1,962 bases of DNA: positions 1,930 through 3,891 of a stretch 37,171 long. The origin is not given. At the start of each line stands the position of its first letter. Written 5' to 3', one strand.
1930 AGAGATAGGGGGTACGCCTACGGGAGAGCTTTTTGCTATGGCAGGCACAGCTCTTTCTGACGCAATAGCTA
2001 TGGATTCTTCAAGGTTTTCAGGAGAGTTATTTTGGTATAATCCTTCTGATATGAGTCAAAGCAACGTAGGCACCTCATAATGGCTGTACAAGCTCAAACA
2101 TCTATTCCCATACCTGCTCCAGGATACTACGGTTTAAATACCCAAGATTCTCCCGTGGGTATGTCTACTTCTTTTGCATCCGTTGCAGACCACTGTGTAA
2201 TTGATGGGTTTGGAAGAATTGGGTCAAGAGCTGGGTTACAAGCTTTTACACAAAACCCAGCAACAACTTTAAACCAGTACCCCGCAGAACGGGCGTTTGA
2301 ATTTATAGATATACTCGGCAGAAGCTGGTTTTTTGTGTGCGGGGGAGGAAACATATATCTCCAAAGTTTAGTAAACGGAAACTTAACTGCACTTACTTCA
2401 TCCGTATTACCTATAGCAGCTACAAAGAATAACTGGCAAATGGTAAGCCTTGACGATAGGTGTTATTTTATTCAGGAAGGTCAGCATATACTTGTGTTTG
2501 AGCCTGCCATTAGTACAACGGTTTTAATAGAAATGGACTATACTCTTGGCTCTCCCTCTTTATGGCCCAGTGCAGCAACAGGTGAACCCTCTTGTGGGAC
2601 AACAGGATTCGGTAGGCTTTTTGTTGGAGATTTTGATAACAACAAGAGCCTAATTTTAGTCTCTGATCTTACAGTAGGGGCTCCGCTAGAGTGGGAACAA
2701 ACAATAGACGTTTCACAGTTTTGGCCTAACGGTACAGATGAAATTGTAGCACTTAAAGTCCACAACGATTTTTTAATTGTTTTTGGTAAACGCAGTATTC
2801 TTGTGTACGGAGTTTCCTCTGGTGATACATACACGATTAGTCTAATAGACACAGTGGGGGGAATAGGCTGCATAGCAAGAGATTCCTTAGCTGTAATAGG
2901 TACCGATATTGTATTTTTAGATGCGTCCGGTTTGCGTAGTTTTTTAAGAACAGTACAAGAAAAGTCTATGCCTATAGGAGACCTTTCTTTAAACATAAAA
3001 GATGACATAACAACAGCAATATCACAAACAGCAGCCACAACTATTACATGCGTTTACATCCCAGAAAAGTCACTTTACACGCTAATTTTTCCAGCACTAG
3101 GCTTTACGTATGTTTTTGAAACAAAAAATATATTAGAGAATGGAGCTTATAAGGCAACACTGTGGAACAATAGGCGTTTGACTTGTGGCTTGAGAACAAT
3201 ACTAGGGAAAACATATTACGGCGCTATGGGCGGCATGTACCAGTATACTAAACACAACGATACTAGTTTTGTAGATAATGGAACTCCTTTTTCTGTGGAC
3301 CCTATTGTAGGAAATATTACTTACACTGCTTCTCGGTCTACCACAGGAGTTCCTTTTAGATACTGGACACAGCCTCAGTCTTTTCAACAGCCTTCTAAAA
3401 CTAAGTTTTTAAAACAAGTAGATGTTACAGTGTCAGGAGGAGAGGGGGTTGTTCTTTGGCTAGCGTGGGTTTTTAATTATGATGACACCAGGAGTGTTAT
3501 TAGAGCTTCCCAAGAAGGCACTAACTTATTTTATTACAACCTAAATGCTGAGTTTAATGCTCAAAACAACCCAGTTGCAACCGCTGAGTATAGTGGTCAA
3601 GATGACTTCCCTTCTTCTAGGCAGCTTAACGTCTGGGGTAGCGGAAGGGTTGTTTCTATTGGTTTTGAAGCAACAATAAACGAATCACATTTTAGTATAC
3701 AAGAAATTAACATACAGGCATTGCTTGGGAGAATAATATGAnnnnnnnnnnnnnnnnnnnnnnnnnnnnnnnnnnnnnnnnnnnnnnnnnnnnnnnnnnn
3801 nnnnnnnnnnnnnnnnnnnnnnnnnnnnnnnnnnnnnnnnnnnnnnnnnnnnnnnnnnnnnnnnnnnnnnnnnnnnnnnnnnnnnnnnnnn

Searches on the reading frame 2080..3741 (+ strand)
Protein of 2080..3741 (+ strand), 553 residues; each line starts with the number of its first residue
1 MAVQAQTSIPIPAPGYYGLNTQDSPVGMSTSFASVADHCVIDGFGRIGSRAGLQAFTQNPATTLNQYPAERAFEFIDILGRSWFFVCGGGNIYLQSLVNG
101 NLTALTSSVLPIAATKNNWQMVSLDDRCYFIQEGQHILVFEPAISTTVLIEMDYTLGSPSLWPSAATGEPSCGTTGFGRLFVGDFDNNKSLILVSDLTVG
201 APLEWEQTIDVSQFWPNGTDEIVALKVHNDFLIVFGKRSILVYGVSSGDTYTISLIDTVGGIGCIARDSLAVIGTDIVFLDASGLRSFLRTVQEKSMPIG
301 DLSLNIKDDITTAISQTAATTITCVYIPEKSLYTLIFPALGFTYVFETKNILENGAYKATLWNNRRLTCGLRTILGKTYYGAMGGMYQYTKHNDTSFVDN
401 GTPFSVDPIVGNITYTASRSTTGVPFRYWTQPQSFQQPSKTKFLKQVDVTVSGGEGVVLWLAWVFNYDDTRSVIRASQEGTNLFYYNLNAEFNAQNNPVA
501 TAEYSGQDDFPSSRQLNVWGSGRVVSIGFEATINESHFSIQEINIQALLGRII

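Call 12: search_protein_families(library=phrogs, proteins=[window:2080-3741:+], max_evalue=0.001)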
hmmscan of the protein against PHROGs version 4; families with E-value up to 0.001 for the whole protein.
window:2080-3741:+ (553 aa): 2 families
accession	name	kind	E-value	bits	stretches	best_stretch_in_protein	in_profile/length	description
phrog_5107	-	lysis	1.9e-19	70.5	1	163-546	166-526/533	amidase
phrog_578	-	connector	7.9e-05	22.3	1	219-348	186-315/486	head closure Hc3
